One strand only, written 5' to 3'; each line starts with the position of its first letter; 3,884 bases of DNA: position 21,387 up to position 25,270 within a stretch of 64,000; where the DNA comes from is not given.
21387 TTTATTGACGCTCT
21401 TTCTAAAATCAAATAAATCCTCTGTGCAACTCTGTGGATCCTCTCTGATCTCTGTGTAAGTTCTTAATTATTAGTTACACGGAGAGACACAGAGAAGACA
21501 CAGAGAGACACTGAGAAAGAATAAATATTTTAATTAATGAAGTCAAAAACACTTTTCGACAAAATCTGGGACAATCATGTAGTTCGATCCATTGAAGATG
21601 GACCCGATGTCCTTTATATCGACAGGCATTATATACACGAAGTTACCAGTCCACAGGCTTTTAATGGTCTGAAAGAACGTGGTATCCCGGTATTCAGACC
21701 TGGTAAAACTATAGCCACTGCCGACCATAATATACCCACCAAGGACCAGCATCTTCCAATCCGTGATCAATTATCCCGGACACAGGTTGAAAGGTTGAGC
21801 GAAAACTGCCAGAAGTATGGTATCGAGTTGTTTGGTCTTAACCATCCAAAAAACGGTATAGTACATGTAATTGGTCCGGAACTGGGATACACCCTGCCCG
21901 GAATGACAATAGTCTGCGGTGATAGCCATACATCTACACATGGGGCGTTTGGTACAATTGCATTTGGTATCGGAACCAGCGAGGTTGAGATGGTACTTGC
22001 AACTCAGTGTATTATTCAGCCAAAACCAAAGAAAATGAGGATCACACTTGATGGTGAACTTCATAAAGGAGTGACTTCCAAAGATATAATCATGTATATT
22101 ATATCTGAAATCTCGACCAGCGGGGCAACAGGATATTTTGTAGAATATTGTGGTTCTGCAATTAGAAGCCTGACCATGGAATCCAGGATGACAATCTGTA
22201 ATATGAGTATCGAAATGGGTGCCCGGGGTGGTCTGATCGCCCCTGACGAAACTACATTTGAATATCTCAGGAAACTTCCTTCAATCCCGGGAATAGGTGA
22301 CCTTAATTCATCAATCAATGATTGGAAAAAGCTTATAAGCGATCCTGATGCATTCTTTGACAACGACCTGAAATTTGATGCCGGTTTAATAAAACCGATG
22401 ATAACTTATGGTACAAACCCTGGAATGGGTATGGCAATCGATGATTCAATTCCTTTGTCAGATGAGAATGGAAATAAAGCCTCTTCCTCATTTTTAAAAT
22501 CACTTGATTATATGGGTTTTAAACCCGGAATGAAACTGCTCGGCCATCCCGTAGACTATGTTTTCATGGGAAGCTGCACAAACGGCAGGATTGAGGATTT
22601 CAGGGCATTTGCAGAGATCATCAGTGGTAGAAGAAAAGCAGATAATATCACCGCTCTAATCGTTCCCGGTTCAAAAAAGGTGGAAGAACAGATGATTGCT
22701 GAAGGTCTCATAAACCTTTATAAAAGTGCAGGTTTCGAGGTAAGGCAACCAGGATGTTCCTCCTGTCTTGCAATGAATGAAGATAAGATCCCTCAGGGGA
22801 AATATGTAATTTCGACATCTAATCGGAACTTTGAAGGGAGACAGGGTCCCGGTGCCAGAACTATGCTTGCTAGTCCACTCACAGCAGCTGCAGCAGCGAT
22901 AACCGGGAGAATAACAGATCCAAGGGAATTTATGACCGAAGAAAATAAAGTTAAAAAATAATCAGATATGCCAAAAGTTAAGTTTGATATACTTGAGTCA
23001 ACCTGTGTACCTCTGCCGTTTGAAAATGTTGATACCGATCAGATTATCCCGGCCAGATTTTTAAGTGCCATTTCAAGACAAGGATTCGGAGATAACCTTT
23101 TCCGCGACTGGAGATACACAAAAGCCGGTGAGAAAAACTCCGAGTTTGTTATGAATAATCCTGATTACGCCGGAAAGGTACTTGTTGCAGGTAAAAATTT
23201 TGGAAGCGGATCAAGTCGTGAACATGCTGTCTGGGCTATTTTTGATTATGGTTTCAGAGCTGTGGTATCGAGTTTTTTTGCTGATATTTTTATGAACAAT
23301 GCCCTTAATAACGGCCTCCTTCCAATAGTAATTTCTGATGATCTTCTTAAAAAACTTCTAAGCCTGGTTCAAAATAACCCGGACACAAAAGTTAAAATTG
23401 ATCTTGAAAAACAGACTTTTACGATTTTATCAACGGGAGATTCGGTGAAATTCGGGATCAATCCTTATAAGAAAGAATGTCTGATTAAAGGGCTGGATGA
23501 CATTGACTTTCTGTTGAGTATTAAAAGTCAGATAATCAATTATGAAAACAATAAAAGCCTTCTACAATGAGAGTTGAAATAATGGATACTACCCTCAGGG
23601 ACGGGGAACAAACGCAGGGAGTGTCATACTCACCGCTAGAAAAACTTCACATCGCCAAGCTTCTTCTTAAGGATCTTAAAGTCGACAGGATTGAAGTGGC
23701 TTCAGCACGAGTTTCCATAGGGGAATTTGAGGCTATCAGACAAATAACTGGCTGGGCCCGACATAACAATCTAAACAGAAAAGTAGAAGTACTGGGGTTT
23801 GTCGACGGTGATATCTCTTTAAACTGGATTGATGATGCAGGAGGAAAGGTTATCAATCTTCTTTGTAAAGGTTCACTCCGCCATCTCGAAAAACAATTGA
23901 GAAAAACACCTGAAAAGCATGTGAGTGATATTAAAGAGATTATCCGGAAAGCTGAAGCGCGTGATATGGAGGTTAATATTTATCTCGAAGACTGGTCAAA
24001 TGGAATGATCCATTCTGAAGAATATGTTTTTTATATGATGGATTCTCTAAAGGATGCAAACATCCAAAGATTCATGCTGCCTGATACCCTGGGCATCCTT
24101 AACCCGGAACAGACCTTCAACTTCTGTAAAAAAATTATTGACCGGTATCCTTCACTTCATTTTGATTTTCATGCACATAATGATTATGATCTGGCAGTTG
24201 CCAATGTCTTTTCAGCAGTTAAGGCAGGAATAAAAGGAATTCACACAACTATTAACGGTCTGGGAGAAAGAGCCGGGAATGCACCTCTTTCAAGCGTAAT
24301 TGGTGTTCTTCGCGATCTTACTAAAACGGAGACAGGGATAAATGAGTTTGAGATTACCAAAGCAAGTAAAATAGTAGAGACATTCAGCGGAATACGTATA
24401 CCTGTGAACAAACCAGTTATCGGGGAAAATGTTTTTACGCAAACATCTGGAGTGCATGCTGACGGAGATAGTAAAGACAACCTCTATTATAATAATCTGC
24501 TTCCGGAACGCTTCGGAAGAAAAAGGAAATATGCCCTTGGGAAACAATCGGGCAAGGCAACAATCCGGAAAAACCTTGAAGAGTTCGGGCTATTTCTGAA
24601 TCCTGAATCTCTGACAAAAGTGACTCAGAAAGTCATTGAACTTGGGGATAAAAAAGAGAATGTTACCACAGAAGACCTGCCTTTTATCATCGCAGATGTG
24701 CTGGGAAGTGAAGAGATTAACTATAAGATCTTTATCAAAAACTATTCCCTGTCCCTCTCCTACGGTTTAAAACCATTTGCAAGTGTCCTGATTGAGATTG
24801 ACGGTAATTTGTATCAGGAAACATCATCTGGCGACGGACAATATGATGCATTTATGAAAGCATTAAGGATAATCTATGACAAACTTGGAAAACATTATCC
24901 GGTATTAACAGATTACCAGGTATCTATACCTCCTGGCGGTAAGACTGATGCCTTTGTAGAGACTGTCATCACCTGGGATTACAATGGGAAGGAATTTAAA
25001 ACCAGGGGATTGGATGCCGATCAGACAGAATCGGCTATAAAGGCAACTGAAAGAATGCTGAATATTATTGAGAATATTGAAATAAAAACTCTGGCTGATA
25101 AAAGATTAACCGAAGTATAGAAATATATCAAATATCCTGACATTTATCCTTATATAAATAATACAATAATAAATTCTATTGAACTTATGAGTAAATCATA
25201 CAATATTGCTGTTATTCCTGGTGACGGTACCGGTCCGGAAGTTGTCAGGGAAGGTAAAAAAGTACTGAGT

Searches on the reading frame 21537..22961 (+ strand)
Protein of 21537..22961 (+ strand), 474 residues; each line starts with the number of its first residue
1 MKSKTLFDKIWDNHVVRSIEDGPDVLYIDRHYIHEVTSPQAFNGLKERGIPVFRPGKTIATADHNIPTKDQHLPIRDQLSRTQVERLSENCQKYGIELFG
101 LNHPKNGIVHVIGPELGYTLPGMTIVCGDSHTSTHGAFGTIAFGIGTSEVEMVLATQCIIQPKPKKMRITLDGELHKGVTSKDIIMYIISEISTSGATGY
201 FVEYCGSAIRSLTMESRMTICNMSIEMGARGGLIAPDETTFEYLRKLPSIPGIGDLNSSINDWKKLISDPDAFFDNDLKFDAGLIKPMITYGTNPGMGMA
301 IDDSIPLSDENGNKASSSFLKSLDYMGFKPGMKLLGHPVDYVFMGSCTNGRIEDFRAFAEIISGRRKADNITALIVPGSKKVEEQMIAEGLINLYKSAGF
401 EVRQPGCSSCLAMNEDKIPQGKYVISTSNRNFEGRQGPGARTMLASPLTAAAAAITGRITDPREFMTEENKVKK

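Call 10: search_protein_families(library=pfam, proteins=[window:21537-22961:+])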
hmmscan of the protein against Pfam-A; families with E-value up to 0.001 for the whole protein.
window:21537-22961:+ (474 aa): 1 family
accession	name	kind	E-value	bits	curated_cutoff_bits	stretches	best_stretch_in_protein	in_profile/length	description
PF00330.25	Aconitase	-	1.8e-162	542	28.7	1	8-457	1-463/463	Aconitase family (aconitate hydratase)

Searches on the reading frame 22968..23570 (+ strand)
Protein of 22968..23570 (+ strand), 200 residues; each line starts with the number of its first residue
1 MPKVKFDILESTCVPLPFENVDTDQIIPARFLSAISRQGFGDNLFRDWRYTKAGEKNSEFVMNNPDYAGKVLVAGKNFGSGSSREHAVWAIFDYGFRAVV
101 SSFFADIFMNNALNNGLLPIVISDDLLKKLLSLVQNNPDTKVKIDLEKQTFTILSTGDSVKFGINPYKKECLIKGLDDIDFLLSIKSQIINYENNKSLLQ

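Call 10: search_protein_families(library=pfam, proteins=[window:22968-23570:+])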
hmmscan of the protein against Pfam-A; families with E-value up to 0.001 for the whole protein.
window:22968-23570:+ (200 aa): 1 family
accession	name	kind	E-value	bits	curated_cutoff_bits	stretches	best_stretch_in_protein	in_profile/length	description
PF00694.25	Aconitase_C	-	2.8e-31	109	22.8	1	6-123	4-129/131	Aconitase C-terminal domain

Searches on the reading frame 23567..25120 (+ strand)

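Call 10: search_protein_families(library=pfam, proteins=[window:23567-25120:+])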
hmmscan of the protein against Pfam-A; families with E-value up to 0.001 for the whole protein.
window:23567-25120:+ (517 aa): 3 families
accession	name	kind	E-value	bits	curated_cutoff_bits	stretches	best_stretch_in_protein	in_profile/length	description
PF00682.25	HMGL-like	-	4.2e-52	177.5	29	1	2-270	1-260/260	HMGL-like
PF08502.15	LeuA_dimer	-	5.1e-25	88.3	24.9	1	366-500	2-129/131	LeuA allosteric (dimerisation) domain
PF22617.1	HCS_D2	-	2.2e-14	54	27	1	284-363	1-81/82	Homocitrate synthase post-HMGL domain-like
